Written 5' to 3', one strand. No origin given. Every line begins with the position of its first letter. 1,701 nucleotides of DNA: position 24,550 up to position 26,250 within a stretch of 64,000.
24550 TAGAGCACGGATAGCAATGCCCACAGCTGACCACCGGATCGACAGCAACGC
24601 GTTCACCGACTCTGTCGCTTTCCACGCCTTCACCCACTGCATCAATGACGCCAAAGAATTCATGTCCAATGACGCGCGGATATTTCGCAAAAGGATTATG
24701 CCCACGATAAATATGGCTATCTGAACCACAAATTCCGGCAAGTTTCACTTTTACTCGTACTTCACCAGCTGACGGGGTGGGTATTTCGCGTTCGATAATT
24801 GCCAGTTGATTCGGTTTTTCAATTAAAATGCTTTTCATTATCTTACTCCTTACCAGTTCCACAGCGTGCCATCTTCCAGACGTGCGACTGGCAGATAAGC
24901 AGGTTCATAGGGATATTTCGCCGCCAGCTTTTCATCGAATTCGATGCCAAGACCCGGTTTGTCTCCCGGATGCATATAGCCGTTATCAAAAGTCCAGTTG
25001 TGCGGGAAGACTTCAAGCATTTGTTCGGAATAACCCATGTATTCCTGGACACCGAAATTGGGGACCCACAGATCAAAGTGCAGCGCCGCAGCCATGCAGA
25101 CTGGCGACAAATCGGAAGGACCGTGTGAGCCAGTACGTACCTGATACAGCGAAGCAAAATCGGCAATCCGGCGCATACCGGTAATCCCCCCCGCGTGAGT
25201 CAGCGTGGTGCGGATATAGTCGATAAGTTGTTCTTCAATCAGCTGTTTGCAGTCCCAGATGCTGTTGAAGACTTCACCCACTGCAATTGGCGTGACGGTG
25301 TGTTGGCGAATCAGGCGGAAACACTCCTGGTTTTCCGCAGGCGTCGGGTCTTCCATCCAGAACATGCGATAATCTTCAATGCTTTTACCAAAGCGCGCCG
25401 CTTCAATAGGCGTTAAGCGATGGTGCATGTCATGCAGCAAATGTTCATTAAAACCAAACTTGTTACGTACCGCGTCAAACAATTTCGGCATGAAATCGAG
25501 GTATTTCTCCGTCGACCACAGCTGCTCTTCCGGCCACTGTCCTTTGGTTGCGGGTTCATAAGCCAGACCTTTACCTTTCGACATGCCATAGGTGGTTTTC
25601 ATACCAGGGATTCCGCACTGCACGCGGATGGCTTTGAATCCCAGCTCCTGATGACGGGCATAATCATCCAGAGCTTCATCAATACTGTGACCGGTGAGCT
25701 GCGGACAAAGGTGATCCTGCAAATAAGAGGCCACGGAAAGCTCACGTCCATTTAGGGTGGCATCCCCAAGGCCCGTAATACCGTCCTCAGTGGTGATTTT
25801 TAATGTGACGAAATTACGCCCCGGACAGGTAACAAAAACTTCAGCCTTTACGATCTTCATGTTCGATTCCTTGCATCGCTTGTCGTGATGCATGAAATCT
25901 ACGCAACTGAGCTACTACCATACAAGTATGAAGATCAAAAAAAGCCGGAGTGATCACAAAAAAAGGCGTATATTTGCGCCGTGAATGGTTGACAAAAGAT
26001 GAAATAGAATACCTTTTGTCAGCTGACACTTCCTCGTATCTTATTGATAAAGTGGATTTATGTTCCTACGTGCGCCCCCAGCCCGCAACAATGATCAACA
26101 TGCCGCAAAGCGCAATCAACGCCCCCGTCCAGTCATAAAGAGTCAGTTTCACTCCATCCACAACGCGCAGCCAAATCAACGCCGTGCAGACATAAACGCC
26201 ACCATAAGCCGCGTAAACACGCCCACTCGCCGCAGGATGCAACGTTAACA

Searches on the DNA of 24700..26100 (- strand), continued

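Call 58: search_dna_similar(query=L012:6001-7215:+, collection=ecoli_genomes, mode=near, max_rows=25)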
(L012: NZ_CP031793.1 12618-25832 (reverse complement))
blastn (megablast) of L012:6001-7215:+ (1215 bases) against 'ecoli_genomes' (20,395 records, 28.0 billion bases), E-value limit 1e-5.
Records with a match: 4920; places in all: 4920; records where one place covers at least 80% of the query: 4908.
Genomes with a match: 4916 of 5426; with a place that covers at least 80% of the query: 4904. Places per genome that has any: lowest 1, median 1, highest 2. On chromosomes: 4915 places; on plasmids: 5.
Best place of each record, by identity: 80-90% 4920.
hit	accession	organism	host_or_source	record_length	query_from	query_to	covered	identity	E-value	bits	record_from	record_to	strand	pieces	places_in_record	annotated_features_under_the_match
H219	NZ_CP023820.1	Escherichia coli strain 7/2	Homo sapiens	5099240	1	1215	100%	82.6%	0e+0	1075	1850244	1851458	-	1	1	rspA: starvation-sensing protein RspA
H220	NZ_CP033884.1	Escherichia coli strain 50579417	Homo sapiens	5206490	1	1215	100%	82.6%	0e+0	1075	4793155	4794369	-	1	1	rspA: starvation-sensing protein RspA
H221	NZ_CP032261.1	Escherichia coli strain AR_0067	missing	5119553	1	1215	100%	82.6%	0e+0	1075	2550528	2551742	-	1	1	rspA: starvation-sensing protein RspA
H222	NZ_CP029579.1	Escherichia coli strain DA33137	Homo sapiens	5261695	1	1215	100%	82.6%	0e+0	1075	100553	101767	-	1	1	rspA: starvation-sensing protein RspA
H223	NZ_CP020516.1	Escherichia coli strain 222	Homo sapiens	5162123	1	1215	100%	82.6%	0e+0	1075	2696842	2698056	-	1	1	rspA: starvation-sensing protein RspA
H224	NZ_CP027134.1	Escherichia coli strain AR_0372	missing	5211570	1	1215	100%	82.6%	0e+0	1075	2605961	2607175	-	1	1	rspA: starvation-sensing protein RspA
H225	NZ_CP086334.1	Escherichia coli strain EBJ003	Homo sapiens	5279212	1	1215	100%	82.6%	0e+0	1075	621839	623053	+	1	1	rspA: starvation-sensing protein RspA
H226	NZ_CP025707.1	Escherichia coli strain YDC107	Homo sapiens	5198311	1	1215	100%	82.6%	0e+0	1075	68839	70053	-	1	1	rspA: starvation-sensing protein RspA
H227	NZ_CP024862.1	Escherichia coli strain AR_0015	missing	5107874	1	1215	100%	82.6%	0e+0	1075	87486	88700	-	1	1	rspA: starvation-sensing protein RspA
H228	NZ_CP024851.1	Escherichia coli strain AR_0006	missing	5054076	1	1215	100%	82.6%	0e+0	1075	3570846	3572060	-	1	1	rspA: starvation-sensing protein RspA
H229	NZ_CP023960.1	Escherichia coli strain FDAARGOS_448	Homo sapiens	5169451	1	1215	100%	82.6%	0e+0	1075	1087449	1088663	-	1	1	rspA: starvation-sensing protein RspA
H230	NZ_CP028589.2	Escherichia coli strain WCHEC4533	Homo sapiens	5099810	1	1215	100%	82.6%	0e+0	1075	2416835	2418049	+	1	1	rspA: starvation-sensing protein RspA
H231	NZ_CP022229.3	Escherichia coli strain WCHEC96200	Homo sapiens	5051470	1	1215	100%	82.6%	0e+0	1075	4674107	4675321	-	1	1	rspA: starvation-sensing protein RspA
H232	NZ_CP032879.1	Escherichia coli strain WCHEC000837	Homo sapiens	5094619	1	1215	100%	82.6%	0e+0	1075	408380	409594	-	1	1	rspA: starvation-sensing protein RspA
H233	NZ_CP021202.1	Escherichia coli strain Z1002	Homo sapiens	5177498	1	1215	100%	82.6%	0e+0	1075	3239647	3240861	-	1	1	rspA: starvation-sensing protein RspA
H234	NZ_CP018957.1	Escherichia coli strain Ecol_316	Homo sapiens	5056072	1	1215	100%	82.6%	0e+0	1075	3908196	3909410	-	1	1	rspA: starvation-sensing protein RspA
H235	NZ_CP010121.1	Escherichia coli strain C4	cow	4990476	1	1215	100%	82.6%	0e+0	1075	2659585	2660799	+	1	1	rspA: starvation-sensing protein RspA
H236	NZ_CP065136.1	Escherichia coli strain EE72d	Bos taurus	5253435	1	1215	100%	82.6%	0e+0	1075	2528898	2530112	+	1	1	rspA: starvation-sensing protein RspA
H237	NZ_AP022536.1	Escherichia coli strain THO-008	Homo sapiens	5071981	1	1215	100%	82.6%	0e+0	1075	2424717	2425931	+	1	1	rspA: starvation-sensing protein RspA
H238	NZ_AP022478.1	Escherichia coli strain STN0717-11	-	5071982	1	1215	100%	82.6%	0e+0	1075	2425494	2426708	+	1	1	rspA: starvation-sensing protein RspA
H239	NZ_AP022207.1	Escherichia coli strain WP7-S18-ESBL-09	-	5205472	1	1215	100%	82.6%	0e+0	1075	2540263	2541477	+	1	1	rspA: starvation-sensing protein RspA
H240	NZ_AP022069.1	Escherichia coli strain WP4-W18-ESBL-09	-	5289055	1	1215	100%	82.6%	0e+0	1075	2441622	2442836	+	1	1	rspA: starvation-sensing protein RspA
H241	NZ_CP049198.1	Escherichia coli strain E686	Homo sapiens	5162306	1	1215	100%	82.6%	0e+0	1075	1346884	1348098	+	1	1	rspA: starvation-sensing protein RspA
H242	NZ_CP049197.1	Escherichia coli strain E597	dog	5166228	1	1215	100%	82.6%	0e+0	1075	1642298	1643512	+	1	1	rspA: starvation-sensing protein RspA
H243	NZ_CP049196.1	Escherichia coli strain E118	dog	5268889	1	1215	100%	82.6%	0e+0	1075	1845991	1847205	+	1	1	rspA: starvation-sensing protein RspA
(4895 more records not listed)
